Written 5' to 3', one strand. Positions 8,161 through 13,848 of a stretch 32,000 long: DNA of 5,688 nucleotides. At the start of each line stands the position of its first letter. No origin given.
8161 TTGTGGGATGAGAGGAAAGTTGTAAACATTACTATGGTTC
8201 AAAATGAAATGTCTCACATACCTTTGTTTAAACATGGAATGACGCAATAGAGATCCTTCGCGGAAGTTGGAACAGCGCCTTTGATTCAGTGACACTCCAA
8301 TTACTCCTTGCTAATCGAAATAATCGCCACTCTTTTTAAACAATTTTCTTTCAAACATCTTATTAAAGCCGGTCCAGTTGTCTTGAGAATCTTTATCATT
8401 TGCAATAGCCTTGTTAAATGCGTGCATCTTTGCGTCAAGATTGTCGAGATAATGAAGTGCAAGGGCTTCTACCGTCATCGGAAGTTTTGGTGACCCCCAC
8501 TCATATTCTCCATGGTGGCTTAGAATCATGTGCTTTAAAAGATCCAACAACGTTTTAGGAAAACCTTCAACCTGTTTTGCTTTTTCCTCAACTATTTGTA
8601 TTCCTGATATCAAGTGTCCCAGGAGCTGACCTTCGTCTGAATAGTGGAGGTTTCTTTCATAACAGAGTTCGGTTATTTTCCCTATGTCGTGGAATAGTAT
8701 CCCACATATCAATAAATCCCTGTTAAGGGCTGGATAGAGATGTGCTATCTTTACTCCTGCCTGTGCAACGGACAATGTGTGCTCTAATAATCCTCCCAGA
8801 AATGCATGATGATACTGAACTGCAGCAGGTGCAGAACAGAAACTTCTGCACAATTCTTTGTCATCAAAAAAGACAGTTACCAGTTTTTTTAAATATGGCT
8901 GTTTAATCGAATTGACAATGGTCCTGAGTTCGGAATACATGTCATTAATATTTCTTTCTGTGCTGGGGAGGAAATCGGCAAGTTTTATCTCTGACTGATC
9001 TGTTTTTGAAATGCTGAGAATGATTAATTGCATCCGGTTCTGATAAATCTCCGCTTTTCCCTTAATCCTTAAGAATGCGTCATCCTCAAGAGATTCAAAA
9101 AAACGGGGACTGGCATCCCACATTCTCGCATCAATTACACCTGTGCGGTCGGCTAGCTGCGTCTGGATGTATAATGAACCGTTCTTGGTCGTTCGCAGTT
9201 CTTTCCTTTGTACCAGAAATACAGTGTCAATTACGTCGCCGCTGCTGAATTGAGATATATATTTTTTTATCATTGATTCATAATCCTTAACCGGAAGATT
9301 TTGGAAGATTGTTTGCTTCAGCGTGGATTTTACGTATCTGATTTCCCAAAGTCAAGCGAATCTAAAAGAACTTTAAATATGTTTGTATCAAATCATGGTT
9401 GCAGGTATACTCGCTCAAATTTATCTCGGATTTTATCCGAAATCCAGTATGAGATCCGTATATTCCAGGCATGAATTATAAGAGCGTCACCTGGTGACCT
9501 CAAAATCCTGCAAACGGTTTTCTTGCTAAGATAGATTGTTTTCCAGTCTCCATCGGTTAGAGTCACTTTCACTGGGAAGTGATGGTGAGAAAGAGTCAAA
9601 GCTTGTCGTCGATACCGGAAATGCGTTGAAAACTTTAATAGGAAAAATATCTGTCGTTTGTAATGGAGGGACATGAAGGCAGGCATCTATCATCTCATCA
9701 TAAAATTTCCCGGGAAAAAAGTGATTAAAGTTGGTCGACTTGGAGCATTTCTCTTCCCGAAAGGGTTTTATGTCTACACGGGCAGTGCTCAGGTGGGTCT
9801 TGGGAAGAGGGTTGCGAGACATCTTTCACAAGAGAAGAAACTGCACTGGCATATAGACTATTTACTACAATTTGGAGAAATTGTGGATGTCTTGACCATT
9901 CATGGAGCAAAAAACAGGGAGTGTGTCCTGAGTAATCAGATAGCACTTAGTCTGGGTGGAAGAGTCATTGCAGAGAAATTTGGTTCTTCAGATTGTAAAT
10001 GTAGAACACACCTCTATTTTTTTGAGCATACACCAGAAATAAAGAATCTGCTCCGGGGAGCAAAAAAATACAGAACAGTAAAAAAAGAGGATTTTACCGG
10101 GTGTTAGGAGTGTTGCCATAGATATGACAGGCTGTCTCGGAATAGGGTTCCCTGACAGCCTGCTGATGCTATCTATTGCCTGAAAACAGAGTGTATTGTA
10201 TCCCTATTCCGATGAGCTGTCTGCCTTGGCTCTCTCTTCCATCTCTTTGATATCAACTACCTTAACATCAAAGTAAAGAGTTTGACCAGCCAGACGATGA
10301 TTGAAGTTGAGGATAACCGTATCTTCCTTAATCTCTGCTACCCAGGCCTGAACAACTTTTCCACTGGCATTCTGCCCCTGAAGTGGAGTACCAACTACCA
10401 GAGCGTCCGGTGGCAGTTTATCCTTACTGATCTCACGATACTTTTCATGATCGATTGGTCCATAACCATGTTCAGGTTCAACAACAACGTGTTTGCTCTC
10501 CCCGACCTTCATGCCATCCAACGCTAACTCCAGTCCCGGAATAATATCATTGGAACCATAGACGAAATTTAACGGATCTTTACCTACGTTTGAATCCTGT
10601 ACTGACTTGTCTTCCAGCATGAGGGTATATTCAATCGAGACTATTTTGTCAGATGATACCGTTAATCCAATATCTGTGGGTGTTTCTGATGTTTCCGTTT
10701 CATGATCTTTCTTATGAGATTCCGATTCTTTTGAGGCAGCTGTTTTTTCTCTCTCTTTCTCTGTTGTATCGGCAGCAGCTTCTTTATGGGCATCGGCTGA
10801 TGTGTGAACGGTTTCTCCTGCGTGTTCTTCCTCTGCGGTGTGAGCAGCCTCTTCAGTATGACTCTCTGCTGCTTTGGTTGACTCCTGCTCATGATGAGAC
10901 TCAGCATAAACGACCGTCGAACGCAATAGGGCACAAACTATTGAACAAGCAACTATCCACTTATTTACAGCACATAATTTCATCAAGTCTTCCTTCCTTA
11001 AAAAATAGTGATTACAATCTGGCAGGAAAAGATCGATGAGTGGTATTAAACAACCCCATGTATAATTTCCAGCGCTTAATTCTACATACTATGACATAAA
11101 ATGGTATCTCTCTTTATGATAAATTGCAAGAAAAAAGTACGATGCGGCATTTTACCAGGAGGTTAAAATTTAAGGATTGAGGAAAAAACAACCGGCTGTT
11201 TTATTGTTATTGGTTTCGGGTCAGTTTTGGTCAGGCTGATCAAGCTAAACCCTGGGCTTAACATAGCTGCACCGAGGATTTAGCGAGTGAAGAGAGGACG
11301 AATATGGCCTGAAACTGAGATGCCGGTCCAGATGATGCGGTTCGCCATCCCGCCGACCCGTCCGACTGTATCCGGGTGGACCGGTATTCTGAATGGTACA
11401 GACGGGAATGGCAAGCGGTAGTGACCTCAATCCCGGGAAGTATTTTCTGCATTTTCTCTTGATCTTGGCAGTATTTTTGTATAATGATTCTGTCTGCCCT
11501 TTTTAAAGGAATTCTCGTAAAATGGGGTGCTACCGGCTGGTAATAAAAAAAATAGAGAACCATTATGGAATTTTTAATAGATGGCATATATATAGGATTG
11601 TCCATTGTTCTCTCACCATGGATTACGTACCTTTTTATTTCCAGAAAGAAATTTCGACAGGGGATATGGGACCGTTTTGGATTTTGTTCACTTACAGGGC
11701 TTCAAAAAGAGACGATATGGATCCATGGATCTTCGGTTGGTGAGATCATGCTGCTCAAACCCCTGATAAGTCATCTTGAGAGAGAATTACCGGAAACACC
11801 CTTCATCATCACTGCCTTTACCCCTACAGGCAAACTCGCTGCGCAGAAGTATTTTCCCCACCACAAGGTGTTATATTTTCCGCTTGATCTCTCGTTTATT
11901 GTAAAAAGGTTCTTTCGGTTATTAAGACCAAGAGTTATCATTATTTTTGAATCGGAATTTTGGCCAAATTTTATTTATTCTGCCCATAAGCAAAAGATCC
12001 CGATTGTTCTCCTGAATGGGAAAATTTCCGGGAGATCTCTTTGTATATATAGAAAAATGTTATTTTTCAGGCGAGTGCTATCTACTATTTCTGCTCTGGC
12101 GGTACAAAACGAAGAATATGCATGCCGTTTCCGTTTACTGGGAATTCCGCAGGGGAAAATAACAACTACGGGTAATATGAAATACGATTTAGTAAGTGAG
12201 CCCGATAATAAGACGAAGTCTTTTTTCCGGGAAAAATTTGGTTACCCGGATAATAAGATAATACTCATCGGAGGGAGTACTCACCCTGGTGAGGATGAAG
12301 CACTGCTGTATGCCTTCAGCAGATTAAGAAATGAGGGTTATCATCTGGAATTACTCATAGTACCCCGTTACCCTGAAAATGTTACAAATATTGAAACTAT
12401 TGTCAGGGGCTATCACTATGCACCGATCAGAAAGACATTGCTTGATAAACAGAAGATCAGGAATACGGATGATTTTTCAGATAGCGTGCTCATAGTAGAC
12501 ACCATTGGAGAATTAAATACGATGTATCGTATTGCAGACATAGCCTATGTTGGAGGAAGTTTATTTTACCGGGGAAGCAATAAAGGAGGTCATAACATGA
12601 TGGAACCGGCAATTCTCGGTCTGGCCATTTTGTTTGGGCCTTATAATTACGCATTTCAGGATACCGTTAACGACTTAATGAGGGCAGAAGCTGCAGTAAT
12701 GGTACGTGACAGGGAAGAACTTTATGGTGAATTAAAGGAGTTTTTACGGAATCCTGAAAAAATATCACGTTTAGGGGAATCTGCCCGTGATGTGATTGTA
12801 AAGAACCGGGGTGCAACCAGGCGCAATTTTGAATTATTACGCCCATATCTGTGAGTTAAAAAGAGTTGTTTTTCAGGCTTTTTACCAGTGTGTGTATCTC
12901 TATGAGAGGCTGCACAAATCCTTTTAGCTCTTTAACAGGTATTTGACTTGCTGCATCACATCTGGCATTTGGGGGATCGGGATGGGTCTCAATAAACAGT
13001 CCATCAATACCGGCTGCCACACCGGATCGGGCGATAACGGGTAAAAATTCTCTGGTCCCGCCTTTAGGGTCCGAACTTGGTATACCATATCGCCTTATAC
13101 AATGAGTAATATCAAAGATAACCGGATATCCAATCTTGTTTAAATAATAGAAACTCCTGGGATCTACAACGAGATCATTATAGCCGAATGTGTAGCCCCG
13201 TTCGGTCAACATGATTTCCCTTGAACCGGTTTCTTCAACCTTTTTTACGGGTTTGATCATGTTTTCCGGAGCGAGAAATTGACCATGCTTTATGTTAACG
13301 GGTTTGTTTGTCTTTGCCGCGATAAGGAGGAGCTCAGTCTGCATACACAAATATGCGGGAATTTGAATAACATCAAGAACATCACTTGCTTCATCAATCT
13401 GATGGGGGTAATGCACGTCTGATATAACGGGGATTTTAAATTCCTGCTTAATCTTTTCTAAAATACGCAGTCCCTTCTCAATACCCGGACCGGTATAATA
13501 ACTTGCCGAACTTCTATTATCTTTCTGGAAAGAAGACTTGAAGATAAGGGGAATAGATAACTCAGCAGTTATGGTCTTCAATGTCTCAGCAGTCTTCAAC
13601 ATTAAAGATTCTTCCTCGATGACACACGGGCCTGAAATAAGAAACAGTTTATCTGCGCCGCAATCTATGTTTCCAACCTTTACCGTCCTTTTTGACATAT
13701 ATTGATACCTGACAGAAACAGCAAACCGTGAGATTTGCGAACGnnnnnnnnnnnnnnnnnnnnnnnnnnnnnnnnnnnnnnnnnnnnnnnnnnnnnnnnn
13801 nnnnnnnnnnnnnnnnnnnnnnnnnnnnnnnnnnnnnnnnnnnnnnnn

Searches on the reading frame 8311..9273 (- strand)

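Call 56: search_protein_families(library=pfam, proteins=[window:8311-9273:-], max_evalue=0.0001)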
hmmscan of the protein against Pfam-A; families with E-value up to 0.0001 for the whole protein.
window:8311-9273:- (320 aa): 2 families
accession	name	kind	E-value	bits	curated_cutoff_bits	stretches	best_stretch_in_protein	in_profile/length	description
PF01966.28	HD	-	1.3e-13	51.7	22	1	163-281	2-115/116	HD domain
PF01336.31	tRNA_anti-codon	-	1.6e-07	31.6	27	1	25-89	11-73/75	OB-fold nucleic acid binding domain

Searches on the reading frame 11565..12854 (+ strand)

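Call 56: search_protein_families(library=pfam, proteins=[window:11565-12854:+], max_evalue=0.0001)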
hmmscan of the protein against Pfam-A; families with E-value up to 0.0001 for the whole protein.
window:11565-12854:+ (429 aa): 1 family
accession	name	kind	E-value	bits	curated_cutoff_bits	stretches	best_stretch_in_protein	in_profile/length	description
PF04413.22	Glycos_transf_N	-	6e-54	182.7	23.9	1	34-208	3-178/179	3-Deoxy-D-manno-octulosonic-acid transferase (kdotransferase)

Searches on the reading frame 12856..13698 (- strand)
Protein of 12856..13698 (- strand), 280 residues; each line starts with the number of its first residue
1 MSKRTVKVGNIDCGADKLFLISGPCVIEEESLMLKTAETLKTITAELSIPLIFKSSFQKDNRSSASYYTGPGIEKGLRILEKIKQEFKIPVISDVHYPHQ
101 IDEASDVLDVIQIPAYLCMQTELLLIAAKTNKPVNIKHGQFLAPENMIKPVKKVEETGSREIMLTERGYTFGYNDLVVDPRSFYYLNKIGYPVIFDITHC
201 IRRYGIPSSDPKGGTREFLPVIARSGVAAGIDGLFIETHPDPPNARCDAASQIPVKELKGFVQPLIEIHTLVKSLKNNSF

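Call 56: search_protein_families(library=pfam, proteins=[window:12856-13698:-], max_evalue=0.0001)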
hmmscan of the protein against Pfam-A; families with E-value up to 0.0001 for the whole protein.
window:12856-13698:- (280 aa): 1 family
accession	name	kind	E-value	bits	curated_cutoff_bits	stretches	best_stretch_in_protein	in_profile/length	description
PF00793.26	DAHP_synth_1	-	1.6e-61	208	25.5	1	10-272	9-268/270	DAHP synthetase I family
